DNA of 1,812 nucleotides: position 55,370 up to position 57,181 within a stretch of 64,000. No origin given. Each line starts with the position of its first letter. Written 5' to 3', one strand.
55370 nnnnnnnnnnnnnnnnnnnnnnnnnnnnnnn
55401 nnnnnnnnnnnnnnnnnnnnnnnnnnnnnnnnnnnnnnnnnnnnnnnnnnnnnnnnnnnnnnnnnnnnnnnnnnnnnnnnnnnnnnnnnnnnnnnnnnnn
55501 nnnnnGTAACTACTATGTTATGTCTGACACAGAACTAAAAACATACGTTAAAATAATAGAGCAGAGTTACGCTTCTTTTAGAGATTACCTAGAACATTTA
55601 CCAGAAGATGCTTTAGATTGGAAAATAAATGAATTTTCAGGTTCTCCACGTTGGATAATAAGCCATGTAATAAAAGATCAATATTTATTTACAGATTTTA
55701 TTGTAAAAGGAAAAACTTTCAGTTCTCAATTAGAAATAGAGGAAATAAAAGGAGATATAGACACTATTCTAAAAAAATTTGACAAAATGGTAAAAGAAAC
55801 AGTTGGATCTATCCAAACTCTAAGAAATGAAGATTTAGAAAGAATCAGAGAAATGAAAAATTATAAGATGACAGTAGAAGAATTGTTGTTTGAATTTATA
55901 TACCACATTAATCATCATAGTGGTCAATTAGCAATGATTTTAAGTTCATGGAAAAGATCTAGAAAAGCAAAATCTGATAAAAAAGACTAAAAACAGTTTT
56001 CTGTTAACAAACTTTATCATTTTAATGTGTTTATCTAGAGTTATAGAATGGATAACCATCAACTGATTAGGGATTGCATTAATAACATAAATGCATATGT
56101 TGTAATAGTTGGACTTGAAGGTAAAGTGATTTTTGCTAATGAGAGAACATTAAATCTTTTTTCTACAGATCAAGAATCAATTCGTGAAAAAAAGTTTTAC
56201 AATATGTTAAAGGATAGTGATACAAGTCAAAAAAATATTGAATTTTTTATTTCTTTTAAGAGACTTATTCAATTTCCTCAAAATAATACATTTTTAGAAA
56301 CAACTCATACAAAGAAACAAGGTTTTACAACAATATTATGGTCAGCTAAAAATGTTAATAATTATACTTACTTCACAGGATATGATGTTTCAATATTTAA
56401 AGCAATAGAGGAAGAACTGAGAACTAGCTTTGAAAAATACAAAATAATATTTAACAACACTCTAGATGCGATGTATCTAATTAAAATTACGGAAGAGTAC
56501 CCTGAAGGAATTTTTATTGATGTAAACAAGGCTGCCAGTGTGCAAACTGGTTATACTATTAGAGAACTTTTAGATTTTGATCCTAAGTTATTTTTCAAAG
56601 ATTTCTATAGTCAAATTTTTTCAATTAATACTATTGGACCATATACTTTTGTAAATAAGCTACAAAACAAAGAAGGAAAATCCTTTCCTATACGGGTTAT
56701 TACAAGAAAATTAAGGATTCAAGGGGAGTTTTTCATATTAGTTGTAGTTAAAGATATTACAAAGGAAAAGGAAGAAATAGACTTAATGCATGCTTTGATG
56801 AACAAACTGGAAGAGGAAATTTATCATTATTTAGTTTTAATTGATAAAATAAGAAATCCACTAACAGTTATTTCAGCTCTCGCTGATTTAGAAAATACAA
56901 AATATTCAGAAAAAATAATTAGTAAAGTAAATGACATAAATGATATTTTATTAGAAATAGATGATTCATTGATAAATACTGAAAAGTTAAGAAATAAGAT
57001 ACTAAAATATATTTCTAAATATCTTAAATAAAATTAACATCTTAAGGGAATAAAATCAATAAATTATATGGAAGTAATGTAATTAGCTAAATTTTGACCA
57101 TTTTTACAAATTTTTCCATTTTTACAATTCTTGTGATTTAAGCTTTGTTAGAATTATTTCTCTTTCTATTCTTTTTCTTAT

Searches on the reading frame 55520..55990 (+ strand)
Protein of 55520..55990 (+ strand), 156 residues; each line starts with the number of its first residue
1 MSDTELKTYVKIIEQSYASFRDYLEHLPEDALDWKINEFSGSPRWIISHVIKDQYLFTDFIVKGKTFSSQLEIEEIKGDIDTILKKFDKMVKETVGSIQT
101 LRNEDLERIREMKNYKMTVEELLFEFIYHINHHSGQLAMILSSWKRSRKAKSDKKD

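Call 61: search_protein_families(library=pfam, proteins=[window:55520-55990:+], max_evalue=0.00001)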
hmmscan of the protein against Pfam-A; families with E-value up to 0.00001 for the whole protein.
window:55520-55990:+ (156 aa): 2 families
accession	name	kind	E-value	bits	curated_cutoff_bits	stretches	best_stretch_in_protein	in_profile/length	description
PF12867.12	DinB_2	-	6.1e-15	56.3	24.8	1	13-137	2-128/128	DinB superfamily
PF05163.17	DinB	-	5.9e-10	39.8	23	1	1-141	1-142/165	DinB family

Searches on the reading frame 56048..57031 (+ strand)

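Call 61: search_protein_families(library=pfam, proteins=[window:56048-57031:+], max_evalue=0.00001)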
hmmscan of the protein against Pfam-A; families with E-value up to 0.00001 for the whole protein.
window:56048-57031:+ (327 aa): 1 family
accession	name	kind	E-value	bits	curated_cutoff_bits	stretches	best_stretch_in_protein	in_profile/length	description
PF13426.13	PAS_9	-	3.1e-09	37.5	27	0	151-239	8-103/103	PAS domain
